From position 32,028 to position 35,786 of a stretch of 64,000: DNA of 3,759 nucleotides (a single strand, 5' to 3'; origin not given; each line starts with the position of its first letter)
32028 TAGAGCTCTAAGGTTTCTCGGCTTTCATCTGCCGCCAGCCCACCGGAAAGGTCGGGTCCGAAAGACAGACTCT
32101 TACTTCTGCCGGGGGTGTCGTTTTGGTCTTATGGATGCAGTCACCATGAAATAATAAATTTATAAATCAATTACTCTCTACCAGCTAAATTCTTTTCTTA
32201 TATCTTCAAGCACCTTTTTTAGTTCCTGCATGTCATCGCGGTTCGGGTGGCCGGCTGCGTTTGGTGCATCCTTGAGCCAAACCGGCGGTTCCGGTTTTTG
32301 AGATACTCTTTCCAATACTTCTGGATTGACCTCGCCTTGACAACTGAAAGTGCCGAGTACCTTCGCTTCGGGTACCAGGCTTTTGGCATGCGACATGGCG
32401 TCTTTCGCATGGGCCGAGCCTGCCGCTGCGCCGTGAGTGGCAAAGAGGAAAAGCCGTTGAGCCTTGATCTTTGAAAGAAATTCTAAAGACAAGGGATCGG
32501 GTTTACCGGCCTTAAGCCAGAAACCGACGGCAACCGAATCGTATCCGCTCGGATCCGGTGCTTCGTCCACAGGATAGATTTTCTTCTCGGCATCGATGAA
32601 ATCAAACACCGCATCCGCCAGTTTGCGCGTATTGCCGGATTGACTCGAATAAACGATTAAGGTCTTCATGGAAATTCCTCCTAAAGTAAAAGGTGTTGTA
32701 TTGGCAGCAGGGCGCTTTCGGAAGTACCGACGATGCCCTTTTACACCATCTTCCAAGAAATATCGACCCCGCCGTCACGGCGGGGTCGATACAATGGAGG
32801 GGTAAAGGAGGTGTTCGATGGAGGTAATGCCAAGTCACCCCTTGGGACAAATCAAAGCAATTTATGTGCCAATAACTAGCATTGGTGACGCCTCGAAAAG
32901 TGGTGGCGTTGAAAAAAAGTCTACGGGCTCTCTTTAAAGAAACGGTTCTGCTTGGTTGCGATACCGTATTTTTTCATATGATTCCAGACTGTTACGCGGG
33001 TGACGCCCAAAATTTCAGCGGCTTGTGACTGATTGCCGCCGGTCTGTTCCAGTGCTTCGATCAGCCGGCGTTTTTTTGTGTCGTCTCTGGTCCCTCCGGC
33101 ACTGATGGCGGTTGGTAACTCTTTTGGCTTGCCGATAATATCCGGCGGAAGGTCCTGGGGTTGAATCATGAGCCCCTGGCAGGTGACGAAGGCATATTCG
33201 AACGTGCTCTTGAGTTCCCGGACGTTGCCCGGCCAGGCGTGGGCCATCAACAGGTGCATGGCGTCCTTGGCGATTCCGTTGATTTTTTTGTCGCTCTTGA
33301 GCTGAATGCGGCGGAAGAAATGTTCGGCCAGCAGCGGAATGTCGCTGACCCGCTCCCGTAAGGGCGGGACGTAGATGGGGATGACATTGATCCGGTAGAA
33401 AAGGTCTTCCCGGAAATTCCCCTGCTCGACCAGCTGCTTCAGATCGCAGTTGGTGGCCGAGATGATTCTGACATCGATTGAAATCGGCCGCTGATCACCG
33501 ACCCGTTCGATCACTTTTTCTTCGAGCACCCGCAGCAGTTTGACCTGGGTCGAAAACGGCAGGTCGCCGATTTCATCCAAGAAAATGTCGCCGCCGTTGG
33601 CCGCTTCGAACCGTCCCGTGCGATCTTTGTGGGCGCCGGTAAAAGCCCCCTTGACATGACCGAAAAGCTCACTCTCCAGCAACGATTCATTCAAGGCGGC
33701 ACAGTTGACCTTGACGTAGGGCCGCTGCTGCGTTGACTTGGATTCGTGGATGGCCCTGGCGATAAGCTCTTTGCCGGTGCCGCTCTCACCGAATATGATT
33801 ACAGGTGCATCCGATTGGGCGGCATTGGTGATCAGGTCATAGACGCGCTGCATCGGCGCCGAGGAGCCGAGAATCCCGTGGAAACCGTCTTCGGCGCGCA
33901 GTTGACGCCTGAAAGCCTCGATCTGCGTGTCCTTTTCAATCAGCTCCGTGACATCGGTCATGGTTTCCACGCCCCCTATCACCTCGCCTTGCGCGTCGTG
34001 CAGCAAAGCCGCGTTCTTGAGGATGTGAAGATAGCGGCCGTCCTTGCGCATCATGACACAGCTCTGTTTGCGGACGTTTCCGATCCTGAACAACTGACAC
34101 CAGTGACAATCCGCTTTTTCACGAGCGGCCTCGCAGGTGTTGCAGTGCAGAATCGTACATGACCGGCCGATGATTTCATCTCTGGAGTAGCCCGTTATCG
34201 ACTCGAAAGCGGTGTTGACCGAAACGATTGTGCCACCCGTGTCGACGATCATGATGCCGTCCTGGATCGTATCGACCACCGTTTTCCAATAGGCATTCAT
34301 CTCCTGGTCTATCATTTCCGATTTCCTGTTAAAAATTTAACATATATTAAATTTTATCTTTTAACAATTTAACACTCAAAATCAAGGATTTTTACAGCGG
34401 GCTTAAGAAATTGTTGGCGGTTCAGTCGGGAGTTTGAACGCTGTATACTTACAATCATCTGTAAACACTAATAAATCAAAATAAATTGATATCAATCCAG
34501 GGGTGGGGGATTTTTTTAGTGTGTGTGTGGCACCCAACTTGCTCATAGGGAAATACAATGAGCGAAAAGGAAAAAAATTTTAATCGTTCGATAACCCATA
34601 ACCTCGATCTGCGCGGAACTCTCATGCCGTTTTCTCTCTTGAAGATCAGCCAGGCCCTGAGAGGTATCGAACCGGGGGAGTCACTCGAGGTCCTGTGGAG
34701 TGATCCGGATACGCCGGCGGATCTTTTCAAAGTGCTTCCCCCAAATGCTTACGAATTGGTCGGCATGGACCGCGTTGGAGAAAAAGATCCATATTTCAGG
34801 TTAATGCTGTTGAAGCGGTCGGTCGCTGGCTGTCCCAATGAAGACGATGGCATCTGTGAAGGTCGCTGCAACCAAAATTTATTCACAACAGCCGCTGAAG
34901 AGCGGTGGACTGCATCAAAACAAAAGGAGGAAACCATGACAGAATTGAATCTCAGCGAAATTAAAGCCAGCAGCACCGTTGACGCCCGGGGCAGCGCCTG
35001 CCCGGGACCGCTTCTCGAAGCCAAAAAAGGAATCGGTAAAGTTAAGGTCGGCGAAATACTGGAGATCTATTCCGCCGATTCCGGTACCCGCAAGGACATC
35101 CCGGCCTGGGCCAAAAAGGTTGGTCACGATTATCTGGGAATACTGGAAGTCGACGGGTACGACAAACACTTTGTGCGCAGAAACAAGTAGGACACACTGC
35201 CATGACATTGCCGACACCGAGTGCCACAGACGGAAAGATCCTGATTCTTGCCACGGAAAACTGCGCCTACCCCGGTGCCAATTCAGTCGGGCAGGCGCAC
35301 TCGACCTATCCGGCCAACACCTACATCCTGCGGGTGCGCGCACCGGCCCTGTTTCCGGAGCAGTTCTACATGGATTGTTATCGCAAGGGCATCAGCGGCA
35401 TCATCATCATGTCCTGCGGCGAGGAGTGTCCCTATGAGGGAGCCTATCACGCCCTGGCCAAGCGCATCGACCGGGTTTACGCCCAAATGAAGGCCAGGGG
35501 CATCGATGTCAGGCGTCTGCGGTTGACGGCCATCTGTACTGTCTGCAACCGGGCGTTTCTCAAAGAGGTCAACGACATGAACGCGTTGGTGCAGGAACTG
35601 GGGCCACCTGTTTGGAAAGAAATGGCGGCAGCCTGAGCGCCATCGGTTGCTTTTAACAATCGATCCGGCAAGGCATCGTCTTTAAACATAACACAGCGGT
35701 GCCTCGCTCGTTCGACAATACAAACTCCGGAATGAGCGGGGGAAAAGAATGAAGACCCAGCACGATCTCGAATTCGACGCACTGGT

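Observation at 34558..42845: Sigma-54-controlled 10-gene operon coupling a Qmo-like membrane redox complex to a TusA/DsrE persulfide relay: candidate undescribed sulfur-handling system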

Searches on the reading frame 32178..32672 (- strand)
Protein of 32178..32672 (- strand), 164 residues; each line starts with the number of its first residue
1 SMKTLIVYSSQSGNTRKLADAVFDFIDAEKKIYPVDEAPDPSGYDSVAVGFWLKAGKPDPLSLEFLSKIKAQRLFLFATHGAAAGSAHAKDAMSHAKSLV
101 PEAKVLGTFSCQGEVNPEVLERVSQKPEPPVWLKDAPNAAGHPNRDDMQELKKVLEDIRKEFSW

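Call 40: search_protein_families(library=pfam, proteins=[window:32178-32672:-], max_evalue=0.001)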
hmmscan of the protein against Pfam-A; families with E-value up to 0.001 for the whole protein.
window:32178-32672:- (164 aa): 2 families
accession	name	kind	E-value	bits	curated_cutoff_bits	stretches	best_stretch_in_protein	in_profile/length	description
PF12641.12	Flavodoxin_3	-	6.6e-35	120.7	27.5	1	5-155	1-159/160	Flavodoxin domain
PF12724.12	Flavodoxin_5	-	1.2e-06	29.4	27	1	5-116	1-119/145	Flavodoxin domain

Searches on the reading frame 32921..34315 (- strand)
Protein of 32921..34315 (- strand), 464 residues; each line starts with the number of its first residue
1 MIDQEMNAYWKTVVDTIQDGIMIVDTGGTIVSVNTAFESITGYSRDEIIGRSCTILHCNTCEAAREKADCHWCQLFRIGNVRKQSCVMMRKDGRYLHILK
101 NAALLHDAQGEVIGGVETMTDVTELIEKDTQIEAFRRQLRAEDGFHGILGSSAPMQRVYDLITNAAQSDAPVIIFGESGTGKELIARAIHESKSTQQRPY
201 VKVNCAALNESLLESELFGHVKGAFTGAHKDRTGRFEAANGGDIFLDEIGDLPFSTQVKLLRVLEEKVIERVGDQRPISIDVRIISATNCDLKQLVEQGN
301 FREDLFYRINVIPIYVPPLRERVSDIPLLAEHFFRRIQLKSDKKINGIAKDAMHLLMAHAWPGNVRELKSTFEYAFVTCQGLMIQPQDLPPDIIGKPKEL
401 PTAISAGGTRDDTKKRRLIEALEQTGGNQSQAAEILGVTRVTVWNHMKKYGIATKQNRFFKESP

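Call 40: search_protein_families(library=pfam, proteins=[window:32921-34315:-], max_evalue=0.001)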
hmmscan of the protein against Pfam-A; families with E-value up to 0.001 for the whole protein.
window:32921-34315:- (464 aa): 13 families
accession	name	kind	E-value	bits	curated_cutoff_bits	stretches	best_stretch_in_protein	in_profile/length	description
PF00158.32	Sigma54_activat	-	1.2e-71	240.3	20.2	1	148-314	1-167/168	Sigma-54 interaction domain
PF25601.1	AAA_lid_14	-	1.3e-25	89.5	27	1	320-399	1-80/87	AAA+ ATPase lid domain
PF14532.12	Sigma54_activ_2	-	7.2e-21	75.3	25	1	149-319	1-138/138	Sigma-54 interaction domain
PF13426.13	PAS_9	-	9.8e-20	71.2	27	1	19-124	2-103/103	PAS domain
PF00989.32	PAS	-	2.2e-13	50.6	22.6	1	10-121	3-112/113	PAS fold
PF02954.25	HTH_8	-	5.6e-13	48.8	22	1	414-450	6-42/42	Bacterial regulatory protein, Fis family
PF08448.16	PAS_4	-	7.4e-12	45.9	23.1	1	15-125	2-108/110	PAS fold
PF13188.13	PAS_8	-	1.3e-10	41.2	21.8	1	9-64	2-58/65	PAS domain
PF07728.20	AAA_5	-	5.5e-07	30.1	22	1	171-275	1-101/139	AAA domain (dynein-related subfamily)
PF08447.18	PAS_3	-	5.9e-06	26.9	25.6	1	31-114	2-84/89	PAS fold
PF13384.12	HTH_23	-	0.00041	20.5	24.6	1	412-450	4-41/50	Homeodomain-like domain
PF18024.7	HTH_50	-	0.00045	20.3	27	0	429-452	26-49/50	Helix-turn-helix domain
PF12860.13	PAS_7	-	0.00069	20.2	27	0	15-128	2-113/115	PAS fold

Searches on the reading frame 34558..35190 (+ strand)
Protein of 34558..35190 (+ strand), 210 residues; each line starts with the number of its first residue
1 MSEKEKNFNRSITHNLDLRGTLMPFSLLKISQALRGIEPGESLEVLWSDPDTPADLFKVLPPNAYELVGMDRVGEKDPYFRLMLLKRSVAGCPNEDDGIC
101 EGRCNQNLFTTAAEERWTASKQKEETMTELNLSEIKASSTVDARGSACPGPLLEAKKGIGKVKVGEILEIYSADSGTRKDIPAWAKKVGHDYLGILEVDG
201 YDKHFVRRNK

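Call 3: search_protein_families(library=pfam, proteins=[window:34558-35190:+], max_evalue=0.01)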
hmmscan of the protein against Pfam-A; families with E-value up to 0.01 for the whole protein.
window:34558-35190:+ (210 aa): 1 family
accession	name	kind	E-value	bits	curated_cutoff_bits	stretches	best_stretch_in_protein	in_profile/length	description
PF01206.22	TusA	-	6e-28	96.9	28.6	2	140-207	2-69/70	Sulfurtransferase TusA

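Call 4: search_protein_families(library=ncbifam, proteins=[window:34558-35190:+], max_evalue=0.01)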
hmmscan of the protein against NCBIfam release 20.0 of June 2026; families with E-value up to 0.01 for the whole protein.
window:34558-35190:+ (210 aa): 4 families
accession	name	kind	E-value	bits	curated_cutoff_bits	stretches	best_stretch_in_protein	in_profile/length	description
NF001423.0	PRK00299.1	equivalog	8.9e-14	51.1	78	1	136-195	7-66/82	sulfurtransferase TusA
NF008242.0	PRK11018.1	equivalog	6.2e-12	45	79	2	134-196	4-66/78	sulfurtransferase-like selenium metabolism protein YedF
NF041048.1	TusA_like_YeeD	exception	5.2e-05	22.8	147.5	1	145-190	8-53/72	thiosulfate utilization sulfurtransferase TsuB/YeeD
TIGR03527.1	selenium_YedF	equivalog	0.00064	19.6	110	1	141-190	1-50/194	sulfurtransferase-like selenium metabolism protein YedF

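Call 56: search_solved_structures(query=window:34558-35190:+, max_evalue=0.01, show_alignments=1)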
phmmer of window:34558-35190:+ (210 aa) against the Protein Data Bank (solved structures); distinct sequences matched with E-value up to 0.01: 6.
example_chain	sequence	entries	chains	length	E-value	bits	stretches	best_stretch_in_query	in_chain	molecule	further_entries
1pav_A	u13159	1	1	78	3.8e-19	72.4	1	134-206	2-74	Hypothetical protein Ta1170/Ta1414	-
1jdq_A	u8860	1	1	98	2e-09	40.7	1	132-199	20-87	HYPOTHETICAL PROTEIN TM0983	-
1dcj_A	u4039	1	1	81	4.8e-06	29.6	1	138-206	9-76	YHHP PROTEIN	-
3lvj_C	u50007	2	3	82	5.3e-06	29.5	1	138-206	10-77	Sulfurtransferase tusA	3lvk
8k1r_B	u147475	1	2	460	0.00024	24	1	133-197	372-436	Spirochaeta thermophila YeeE(TsuA)-YeeD(TsuB),UPF0033 domain-containing protein, SirA-like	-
8j4c_B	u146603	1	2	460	0.00074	22.5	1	133-197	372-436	Spirochaeta thermophila YeeE(TsuA)-YeeD(TsuB),UPF0033 domain-containing protein, SirA-like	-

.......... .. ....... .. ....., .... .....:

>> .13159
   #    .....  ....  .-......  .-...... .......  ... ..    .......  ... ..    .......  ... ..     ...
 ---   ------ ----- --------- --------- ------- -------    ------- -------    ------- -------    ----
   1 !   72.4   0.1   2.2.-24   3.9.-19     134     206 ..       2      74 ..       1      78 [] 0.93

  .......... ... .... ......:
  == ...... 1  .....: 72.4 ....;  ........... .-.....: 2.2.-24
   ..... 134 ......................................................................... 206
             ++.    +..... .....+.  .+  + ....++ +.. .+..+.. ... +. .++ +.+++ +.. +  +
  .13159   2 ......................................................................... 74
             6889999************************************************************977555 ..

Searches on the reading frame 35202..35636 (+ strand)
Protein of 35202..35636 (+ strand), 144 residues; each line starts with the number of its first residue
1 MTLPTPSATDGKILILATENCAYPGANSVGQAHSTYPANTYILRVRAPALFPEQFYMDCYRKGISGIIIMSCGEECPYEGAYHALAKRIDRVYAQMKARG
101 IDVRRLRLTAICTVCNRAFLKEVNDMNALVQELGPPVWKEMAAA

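Call 3: search_protein_families(library=pfam, proteins=[window:35202-35636:+], max_evalue=0.01)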
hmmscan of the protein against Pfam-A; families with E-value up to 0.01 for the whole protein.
window:35202-35636:+ (144 aa): 1 family
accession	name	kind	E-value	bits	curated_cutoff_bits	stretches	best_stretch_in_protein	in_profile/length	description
PF02662.21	FlpD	-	2.1e-18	67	22.3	1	13-134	1-123/123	Methyl-viologen-reducing hydrogenase, delta subunit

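Call 4: search_protein_families(library=ncbifam, proteins=[window:35202-35636:+], max_evalue=0.01)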
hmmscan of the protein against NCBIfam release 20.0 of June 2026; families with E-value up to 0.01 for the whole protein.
window:35202-35636:+ (144 aa): 4 families
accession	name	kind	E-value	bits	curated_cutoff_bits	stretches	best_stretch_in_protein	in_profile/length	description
NF040770.1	hetero_SS_HdrA2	exception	8.4e-16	57.2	1100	1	10-135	647-773/777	CoB-CoM heterodisulfide reductase HdrA2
NF045873.1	F420_non_VhuD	exception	3.2e-10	40.2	215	1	13-137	4-129/132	F420-non-reducing hydrogenase iron-sulfur subunit VhuD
NF041891.1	hdrA_Methbact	equivalog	2.4e-06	26.1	1300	1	12-125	644-753/762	ferredoxin:CoB-CoM heterodisulfide reductase subunit HdrA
NF041778.1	hetero_SS_HdrA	equivalog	0.00024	19.1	1400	1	9-71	652-714/771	ferredoxin:CoB-CoM heterodisulfide reductase subunit HdrA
